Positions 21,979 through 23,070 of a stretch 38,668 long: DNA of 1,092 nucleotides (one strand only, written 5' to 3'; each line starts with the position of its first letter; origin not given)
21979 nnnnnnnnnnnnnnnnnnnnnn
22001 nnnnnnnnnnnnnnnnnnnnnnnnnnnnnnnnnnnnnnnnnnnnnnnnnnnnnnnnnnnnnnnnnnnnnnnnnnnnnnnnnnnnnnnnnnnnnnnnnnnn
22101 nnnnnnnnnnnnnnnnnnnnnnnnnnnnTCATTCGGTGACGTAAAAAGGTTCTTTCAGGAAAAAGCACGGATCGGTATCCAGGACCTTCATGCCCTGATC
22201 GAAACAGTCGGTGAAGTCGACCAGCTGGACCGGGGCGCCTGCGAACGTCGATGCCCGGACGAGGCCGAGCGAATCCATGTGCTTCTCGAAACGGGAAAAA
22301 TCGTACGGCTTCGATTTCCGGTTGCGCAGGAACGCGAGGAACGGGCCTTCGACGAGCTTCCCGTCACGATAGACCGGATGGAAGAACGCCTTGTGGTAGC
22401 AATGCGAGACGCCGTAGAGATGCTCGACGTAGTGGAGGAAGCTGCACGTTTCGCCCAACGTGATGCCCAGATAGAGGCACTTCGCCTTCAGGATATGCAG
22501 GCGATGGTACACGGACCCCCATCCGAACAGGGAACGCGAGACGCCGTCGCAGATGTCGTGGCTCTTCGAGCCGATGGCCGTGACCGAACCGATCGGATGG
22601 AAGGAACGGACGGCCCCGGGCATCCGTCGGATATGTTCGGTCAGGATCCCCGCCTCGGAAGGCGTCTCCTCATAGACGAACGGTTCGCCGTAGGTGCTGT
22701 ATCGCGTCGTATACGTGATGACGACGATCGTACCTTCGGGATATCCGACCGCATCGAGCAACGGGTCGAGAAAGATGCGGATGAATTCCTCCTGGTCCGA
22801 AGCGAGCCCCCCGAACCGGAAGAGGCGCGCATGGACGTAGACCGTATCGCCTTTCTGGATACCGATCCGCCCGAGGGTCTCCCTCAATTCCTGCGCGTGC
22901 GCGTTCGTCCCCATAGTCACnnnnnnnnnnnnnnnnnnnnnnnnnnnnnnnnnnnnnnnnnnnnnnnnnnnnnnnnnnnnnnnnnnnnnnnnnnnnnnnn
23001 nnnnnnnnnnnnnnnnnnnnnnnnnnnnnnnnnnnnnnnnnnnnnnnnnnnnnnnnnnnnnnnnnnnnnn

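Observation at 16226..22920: Carrier-protein-dependent acyl-building module embedded in a pseudaminic-acid locus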

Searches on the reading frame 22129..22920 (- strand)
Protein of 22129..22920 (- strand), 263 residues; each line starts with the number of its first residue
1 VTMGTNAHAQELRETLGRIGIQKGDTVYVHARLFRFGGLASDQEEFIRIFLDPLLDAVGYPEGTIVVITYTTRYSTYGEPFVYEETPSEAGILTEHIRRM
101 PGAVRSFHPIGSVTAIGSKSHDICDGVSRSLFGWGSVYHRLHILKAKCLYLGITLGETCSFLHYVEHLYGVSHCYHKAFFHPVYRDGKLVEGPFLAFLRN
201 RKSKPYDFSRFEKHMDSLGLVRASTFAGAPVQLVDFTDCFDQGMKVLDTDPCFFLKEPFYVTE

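Call 3: search_protein_families(library=pfam, proteins=[window:22129-22920:-], max_evalue=0.01)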
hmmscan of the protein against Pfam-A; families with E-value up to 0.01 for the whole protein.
window:22129-22920:- (263 aa): 1 family
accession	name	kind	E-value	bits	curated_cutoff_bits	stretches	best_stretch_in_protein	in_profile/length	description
PF02522.19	Antibiotic_NAT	-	9.9e-30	104.2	25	1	29-247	2-231/232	Aminoglycoside 3-N-acetyltransferase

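Call 5: search_protein_families(library=ncbifam, proteins=[window:22129-22920:-], max_evalue=0.01)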
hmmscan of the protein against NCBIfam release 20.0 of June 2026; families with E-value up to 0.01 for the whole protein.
window:22129-22920:- (263 aa): 5 families
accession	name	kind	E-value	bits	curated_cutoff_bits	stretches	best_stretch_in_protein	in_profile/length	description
NF033082.0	AAC_3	equivalog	1.2e-21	77.3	270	1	10-190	4-196/262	aminoglycoside 3-N-acetyltransferase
NF033180.1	AAC_3_VIII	exception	6.5e-12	45.2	560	1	84-195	104-215/286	aminoglycoside N-acetyltransferase AAC(3)-VIII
NF033080.0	AAC_3_II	subfamily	1.1e-11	44.7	480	1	90-172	97-179/268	AAC(3)-II family aminoglycoside N-acetyltransferase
NF033081.0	AAC_3_IV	equivalog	6.4e-10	38.8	420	1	11-257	3-236/252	AAC(3)-IV family aminoglycoside N-acetyltransferase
NF033612.0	AAC_3_VIa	exception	1.6e-07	30.8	675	1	90-190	115-215/298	aminoglycoside N-acetyltransferase AAC(3)-VIa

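Call 12: find_homologous_proteins(query=window:22129-22920:-, max_evalue=0.001)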
Query window:22129-22920:- (263 aa): 29 proteins with E <= 0.001 among 757 candidates.
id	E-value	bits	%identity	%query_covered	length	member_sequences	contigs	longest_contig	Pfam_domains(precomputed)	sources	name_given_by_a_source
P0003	5.7e-178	608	100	99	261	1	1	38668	PF02522.20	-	-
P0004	1.5e-118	413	65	99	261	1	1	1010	PF02522.20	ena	-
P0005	1.8e-114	399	62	99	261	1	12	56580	PF02522.20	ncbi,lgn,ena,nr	ncbi:aminoglycoside N(3)-acetyltransferase [Candidatus Uhrbacteria bacterium]|nr:MAG: aminoglycoside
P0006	3.2e-113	395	62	99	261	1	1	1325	PF02522.20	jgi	-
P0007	9.0e-112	391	63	99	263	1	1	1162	PF02522.20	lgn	-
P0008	1.9e-110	386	61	99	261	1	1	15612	PF02522.20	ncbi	-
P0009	1.4e-104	367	60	99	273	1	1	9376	PF02522.20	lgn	-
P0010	2.7e-103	363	58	98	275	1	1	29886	PF02522.20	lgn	-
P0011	4.6e-102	359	54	98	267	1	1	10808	PF02522.20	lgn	-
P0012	4.0e-100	352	56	99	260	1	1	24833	PF02522.20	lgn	-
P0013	7.8e-100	351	57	94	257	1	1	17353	PF02522.20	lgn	-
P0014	4.4e-94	333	57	97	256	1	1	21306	PF02522.20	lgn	-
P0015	1.3e-93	331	53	99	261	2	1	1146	PF02522.20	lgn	-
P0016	5.3e-92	326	54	96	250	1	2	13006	PF02522.20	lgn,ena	-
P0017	6.5e-90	319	56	97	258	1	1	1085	PF02522.20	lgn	-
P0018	1.2e-89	318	53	98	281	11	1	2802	PF02522.20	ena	-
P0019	4.2e-89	316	55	93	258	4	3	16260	PF02522.20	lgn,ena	-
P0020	3.8e-87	310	56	94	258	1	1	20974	PF02522.20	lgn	-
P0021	7.5e-87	309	54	96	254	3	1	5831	PF02522.20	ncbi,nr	ncbi:hypothetical protein EXS56_03155 [Candidatus Kaiserbacteria bacterium]|nr:hypothetical protein 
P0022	1.9e-86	308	53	98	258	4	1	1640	PF02522.20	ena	-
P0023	5.9e-86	306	55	94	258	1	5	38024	PF02522.20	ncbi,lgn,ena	-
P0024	1.2e-85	305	52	97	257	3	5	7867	PF02522.20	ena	-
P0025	1.2e-84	302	51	98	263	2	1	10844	PF02522.20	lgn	-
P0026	1.4e-84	301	52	96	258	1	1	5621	PF02522.20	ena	-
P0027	1.0e-83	299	51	96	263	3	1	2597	PF02522.20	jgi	-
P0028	8.9e-82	292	51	96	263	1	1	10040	PF02522.20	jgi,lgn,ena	-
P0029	6.2e-58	214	41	97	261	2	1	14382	PF02522.20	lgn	-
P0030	1.1e-31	128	34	97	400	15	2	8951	PF01575.26,PF02522.20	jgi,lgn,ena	-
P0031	5.7e-5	40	31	60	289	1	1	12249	PF02522.20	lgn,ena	-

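Call 13: find_encoding_contigs(protein=P0005, flank=10000, max_places=2)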
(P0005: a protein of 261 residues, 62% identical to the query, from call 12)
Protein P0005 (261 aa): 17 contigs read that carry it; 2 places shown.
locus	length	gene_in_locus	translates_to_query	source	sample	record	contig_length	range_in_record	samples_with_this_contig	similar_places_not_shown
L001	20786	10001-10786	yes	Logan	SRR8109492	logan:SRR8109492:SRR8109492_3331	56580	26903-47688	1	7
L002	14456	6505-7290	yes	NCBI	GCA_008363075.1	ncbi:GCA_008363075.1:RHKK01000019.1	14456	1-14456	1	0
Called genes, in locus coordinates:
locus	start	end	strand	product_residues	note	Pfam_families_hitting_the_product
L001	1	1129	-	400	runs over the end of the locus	PF08421:Methyltransf_13, PF13489:Methyltransf_23, PF08242:Methyltransf_12 (faint), PF08484:Methyltransf_14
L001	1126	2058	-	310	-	PF01370:Epimerase, PF04321:RmlD_sub_bind, PF13460:NAD_binding_10 (weak), PF16363:GDP_Man_Dehyd, PF02719:Polysacc_synt_2 (weak)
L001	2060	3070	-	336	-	PF00106:adh_short (weak), PF01073:3Beta_HSD, PF01370:Epimerase, PF02719:Polysacc_synt_2 (weak), PF04321:RmlD_sub_bind, PF07993:NAD_binding_4, PF08659:KR (weak), PF16363:GDP_Man_Dehyd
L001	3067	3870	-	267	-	PF03721:UDPG_MGDP_dh_N, PF00984:UDPG_MGDP_dh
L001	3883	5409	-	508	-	PF05159:Capsule_synth (weak)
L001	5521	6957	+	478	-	PF01943:Polysacc_synt, PF13440:Polysacc_synt_3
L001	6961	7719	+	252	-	PF02348:CTP_transf_3, PF12804:NTP_transf_3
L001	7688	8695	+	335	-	PF01408:GFO_IDH_MocA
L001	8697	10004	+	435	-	PF01041:DegT_DnrJ_EryC1, PF01053:Cys_Met_Meta_PP (faint), PF01212:Beta_elim_lyase (faint)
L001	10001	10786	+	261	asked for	PF02522:Antibiotic_NAT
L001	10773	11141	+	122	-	PF01648:ACPS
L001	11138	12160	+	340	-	PF00682:HMGL-like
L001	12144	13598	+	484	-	PF00501:AMP-binding, PF13193:AMP-binding_C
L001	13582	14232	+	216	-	PF13669:Glyoxalase_4 (faint)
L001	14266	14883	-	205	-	PF13576:Pentapeptide_3 (faint), PF13599:Pentapeptide_4 (weak), PF00805:Pentapeptide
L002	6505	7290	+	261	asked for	PF02522:Antibiotic_NAT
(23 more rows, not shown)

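Call 14: find_encoding_contigs(protein=P0023, flank=10000, max_places=2)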
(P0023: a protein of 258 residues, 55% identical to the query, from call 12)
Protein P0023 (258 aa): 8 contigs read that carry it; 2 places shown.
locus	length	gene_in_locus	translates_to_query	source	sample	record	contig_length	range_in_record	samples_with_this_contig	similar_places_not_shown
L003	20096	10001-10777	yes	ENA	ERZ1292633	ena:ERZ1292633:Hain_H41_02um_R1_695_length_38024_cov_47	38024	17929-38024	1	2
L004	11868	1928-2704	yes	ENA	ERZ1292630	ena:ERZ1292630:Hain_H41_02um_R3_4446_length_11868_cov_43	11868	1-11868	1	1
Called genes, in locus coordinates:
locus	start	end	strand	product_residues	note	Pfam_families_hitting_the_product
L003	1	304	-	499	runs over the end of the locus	PF05159:Capsule_synth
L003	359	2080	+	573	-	PF00664:ABC_membrane, PF00005:ABC_tran, PF02463:SMC_N (faint), PF13191:AAA_16 (faint)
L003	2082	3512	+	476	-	PF05159:Capsule_synth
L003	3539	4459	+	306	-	PF01408:GFO_IDH_MocA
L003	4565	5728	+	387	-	PF13173:AAA_14, PF13635:DUF4143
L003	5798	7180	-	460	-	PF09913:DUF2142 (weak)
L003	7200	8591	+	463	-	PF01041:DegT_DnrJ_EryC1, PF01212:Beta_elim_lyase (weak)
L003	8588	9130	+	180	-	PF13302:Acetyltransf_3, PF13420:Acetyltransf_4, PF00583:Acetyltransf_1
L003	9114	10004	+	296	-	-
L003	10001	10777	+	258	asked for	PF02522:Antibiotic_NAT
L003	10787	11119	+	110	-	PF01648:ACPS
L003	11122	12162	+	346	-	PF12689:Acid_PPase (faint)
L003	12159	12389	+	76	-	-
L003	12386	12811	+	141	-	PF01575:MaoC_dehydratas, PF13452:FAS1_DH_region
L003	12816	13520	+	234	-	PF00106:adh_short, PF01370:Epimerase (weak), PF08659:KR (weak), PF23441:SDR, PF13561:adh_short_C2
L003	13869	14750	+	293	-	PF01073:3Beta_HSD, PF01370:Epimerase, PF02719:Polysacc_synt_2, PF04321:RmlD_sub_bind (weak), PF13460:NAD_binding_10 (weak), PF16363:GDP_Man_Dehyd (weak)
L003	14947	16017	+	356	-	PF03102:NeuB, PF08666:SAF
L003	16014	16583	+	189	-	PF02698:DUF218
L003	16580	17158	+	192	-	-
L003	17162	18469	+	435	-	-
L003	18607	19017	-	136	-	-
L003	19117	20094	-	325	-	?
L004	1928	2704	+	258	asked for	PF02522:Antibiotic_NAT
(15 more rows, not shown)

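Call 20: find_encoding_contigs(protein=P0010, flank=10000, max_places=1)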
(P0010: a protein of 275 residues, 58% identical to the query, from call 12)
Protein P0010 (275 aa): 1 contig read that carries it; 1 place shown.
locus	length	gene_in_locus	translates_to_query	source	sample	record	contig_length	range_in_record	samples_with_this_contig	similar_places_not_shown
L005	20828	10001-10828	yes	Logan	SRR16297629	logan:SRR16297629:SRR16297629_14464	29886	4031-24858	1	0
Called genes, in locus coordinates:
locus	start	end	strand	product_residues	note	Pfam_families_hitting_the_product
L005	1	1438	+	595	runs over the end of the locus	PF00664:ABC_membrane, PF00005:ABC_tran, PF02463:SMC_N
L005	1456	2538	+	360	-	-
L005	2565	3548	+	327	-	PF01073:3Beta_HSD, PF01370:Epimerase, PF02719:Polysacc_synt_2, PF04321:RmlD_sub_bind, PF05368:NmrA (weak), PF07993:NAD_binding_4 (weak), PF16363:GDP_Man_Dehyd, PF13460:NAD_binding_10, +1 more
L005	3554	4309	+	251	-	PF02348:CTP_transf_3, PF12804:NTP_transf_3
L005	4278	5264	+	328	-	PF01408:GFO_IDH_MocA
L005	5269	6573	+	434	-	PF01041:DegT_DnrJ_EryC1, PF01212:Beta_elim_lyase (faint)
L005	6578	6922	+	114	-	PF01648:ACPS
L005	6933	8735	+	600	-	PF21211:FkbH_N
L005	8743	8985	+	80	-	-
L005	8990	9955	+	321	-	PF13489:Methyltransf_23, PF08241:Methyltransf_11 (weak), PF08242:Methyltransf_12, PF13649:Methyltransf_25 (weak), PF13847:Methyltransf_31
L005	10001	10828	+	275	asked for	PF02522:Antibiotic_NAT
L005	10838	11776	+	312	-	-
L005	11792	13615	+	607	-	PF02543:Carbam_trans_N, PF16861:Carbam_trans_C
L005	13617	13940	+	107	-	-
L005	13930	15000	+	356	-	PF03102:NeuB, PF08666:SAF (weak)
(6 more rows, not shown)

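Call 21: find_encoding_contigs(protein=P0012, flank=10000, max_places=1)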
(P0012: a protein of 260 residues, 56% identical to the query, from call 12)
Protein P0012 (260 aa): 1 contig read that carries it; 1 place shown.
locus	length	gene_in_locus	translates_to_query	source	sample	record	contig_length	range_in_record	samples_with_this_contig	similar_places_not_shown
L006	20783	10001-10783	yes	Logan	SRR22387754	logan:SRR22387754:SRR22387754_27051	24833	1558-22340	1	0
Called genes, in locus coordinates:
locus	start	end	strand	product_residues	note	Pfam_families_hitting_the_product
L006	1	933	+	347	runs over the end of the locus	PF01073:3Beta_HSD, PF01370:Epimerase, PF02719:Polysacc_synt_2, PF04321:RmlD_sub_bind, PF05368:NmrA, PF16363:GDP_Man_Dehyd, PF07993:NAD_binding_4, PF13460:NAD_binding_10, +2 more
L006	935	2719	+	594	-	PF00664:ABC_membrane, PF00005:ABC_tran, PF02463:SMC_N (weak)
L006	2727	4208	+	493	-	PF05159:Capsule_synth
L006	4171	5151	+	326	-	PF01408:GFO_IDH_MocA, PF22725:GFO_IDH_MocA_C3 (weak)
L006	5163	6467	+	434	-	PF01041:DegT_DnrJ_EryC1, PF01212:Beta_elim_lyase (weak)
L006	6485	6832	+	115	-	PF01648:ACPS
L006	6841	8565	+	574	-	PF21211:FkbH_N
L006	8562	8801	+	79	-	PF00550:PP-binding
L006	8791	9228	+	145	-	PF01575:MaoC_dehydratas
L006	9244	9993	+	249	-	PF00106:adh_short, PF23441:SDR (faint), PF13561:adh_short_C2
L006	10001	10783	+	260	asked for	PF02522:Antibiotic_NAT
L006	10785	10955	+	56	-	-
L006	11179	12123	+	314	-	-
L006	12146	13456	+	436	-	PF02310:B12-binding, PF04055:Radical_SAM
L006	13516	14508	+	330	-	PF01370:Epimerase, PF02719:Polysacc_synt_2, PF04321:RmlD_sub_bind, PF05368:NmrA, PF01073:3Beta_HSD, PF07993:NAD_binding_4, PF13460:NAD_binding_10, PF16363:GDP_Man_Dehyd, +1 more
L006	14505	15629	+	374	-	PF01041:DegT_DnrJ_EryC1, PF01053:Cys_Met_Meta_PP, PF00155:Aminotran_1_2, PF01212:Beta_elim_lyase (weak)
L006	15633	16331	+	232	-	PF02348:CTP_transf_3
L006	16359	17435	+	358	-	PF03102:NeuB, PF08666:SAF (weak)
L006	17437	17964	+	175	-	PF13302:Acetyltransf_3 (weak), PF13420:Acetyltransf_4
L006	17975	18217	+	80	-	PF01370:Epimerase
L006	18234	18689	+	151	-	PF01894:YjbQ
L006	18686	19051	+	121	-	PF02311:AraC_binding, PF07883:Cupin_2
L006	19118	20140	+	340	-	PF21360:PylC-like_N, PF07478:Dala_Dala_lig_C (faint), PF02655:ATP-grasp_3, PF02786:CPSase_L_D2 (weak), PF08443:RimK, PF02222:ATP-grasp (weak), PF15632:ATPgrasp_Ter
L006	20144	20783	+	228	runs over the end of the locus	PF00702:Hydrolase, PF13419:HAD_2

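Call 38: find_related_loci(query=A3, collection=genome_contigs, flank=10000)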
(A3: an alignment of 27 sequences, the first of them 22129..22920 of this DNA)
Query A3 (263 aa) in genome_contigs; peptide patterns used: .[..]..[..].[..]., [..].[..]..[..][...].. (x = any residue, [..] = any of these).
72 stretches matched a pattern; 7 encode a relative of the query (tblastn E <= 1e-3); 6 distinct loci.
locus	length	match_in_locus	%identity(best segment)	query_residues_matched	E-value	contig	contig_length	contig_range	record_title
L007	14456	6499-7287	61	1-263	1e-120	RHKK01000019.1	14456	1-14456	MAG: Candidatus Uhrbacteria bacterium isolate UHB N2_1.scaffold_988, whole genome shotgun sequence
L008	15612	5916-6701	60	2-263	3e-115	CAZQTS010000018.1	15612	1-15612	MAG TPA_asm: uncultured Gammaproteobacteria bacterium isolate SRP269290_co3_792 genome assembly, contig: NODE_4170_lengt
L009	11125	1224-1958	55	18-263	4e-92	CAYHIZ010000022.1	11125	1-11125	MAG TPA_asm: uncultured Candidatus Saccharibacteria bacterium isolate ERP119705_co13_459 genome assembly, contig: NODE_7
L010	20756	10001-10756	51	11-263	1e-88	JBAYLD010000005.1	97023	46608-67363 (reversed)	MAG: Candidatus Paceibacterota bacterium isolate SO_2016_GW1_95 scaffold00501_OW334_2016, whole genome shotgun sequence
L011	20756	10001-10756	57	11-263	8e-96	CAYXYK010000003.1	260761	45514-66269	MAG TPA_asm: uncultured Candidatus Saccharibacteria bacterium isolate SRP170004_co1_45 genome assembly, contig: NODE_42_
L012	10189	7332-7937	35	63-263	4e-33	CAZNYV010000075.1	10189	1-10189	MAG TPA_asm: uncultured Campylobacteraceae bacterium isolate binchicken_co221_23 genome assembly, contig: NODE_400_lengt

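Call 48: find_encoding_contigs(protein=P0008, flank=10000, max_places=1)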
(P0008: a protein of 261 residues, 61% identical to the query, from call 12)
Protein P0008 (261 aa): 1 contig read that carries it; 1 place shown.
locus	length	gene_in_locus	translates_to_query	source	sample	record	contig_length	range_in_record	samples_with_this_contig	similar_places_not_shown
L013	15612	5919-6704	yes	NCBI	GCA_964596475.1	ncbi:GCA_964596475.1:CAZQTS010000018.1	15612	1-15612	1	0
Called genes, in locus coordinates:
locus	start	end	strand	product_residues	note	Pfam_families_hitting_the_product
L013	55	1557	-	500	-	PF05159:Capsule_synth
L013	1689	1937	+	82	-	PF12728:HTH_17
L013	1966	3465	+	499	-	PF01943:Polysacc_synt, PF13440:Polysacc_synt_3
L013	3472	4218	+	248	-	PF02348:CTP_transf_3, PF12804:NTP_transf_3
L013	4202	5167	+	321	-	PF01408:GFO_IDH_MocA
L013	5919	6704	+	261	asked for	PF02522:Antibiotic_NAT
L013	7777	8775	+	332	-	PF00106:adh_short (weak), PF01370:Epimerase, PF01488:Shikimate_DH (weak), PF02719:Polysacc_synt_2, PF08659:KR, PF01073:3Beta_HSD, PF13460:NAD_binding_10, PF16363:GDP_Man_Dehyd, +3 more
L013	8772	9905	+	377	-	PF01041:DegT_DnrJ_EryC1, PF00155:Aminotran_1_2, PF01212:Beta_elim_lyase (weak), PF00266:Aminotran_5 (weak), PF01053:Cys_Met_Meta_PP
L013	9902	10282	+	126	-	PF01648:ACPS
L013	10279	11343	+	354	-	PF00682:HMGL-like, PF07836:DmpG_comm (faint)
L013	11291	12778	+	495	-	PF00501:AMP-binding, PF13193:AMP-binding_C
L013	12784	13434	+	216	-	-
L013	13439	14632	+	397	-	PF00155:Aminotran_1_2, PF01212:Beta_elim_lyase (weak), PF01041:DegT_DnrJ_EryC1 (weak)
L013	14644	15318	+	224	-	PF04199:Cyclase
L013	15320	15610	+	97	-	?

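Call 49: find_encoding_contigs(protein=P0014, flank=10000, max_places=1)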
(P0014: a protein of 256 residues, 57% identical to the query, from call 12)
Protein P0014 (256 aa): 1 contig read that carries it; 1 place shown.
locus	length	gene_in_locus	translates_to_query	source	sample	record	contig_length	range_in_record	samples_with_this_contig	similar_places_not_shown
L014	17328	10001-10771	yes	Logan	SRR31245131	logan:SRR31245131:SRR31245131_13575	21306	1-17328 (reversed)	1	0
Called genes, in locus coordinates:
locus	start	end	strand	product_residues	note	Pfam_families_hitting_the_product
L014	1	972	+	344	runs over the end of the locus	PF01370:Epimerase, PF04321:RmlD_sub_bind, PF16363:GDP_Man_Dehyd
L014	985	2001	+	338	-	PF01370:Epimerase, PF04321:RmlD_sub_bind, PF16363:GDP_Man_Dehyd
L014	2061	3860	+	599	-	PF00005:ABC_tran, PF02463:SMC_N (weak), PF13191:AAA_16 (weak)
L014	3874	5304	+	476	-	-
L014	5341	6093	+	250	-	PF02348:CTP_transf_3, PF12804:NTP_transf_3 (weak)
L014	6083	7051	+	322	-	PF01408:GFO_IDH_MocA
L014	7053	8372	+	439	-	PF01041:DegT_DnrJ_EryC1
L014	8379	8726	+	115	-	PF01648:ACPS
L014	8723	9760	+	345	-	-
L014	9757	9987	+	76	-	PF00550:PP-binding (faint)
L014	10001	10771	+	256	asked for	PF02522:Antibiotic_NAT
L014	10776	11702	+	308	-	-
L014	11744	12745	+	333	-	PF00106:adh_short, PF01073:3Beta_HSD, PF01370:Epimerase, PF02719:Polysacc_synt_2, PF04321:RmlD_sub_bind, PF07993:NAD_binding_4 (weak), PF16363:GDP_Man_Dehyd, PF13460:NAD_binding_10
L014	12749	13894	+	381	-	PF00155:Aminotran_1_2, PF01041:DegT_DnrJ_EryC1, PF01053:Cys_Met_Meta_PP, PF01212:Beta_elim_lyase, PF00266:Aminotran_5 (weak)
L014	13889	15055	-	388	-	PF07690:MFS_1, PF05978:UNC-93, PF07690:MFS_1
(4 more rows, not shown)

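Call 50: find_encoding_contigs(protein=P0029, flank=10000, max_places=1)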
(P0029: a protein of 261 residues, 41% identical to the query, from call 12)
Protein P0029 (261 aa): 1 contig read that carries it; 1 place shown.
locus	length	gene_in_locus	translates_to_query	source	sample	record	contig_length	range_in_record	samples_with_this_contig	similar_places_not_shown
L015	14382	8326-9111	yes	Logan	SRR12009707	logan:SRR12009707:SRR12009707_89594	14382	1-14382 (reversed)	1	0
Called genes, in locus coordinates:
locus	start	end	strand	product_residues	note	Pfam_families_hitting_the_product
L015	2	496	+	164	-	?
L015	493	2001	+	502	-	-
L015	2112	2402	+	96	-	PF03992:ABM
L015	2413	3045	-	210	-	PF13545:HTH_Crp_2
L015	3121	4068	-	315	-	PF13650:Asp_protease_2 (weak)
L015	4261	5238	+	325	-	PF00111:Fer2, PF00211:Guanylate_cyc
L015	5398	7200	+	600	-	PF21211:FkbH_N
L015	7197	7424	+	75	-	-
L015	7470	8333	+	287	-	PF13489:Methyltransf_23, PF07021:MetW, PF13649:Methyltransf_25 (faint), PF08241:Methyltransf_11 (weak), PF08242:Methyltransf_12 (weak)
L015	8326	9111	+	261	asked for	PF02522:Antibiotic_NAT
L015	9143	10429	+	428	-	PF16254:DUF4910, PF09940:DUF2172, PF04389:Peptidase_M28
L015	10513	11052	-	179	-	PF10604:Polyketide_cyc2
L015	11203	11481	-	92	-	-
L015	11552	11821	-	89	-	PF00076:RRM_1 (weak)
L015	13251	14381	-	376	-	?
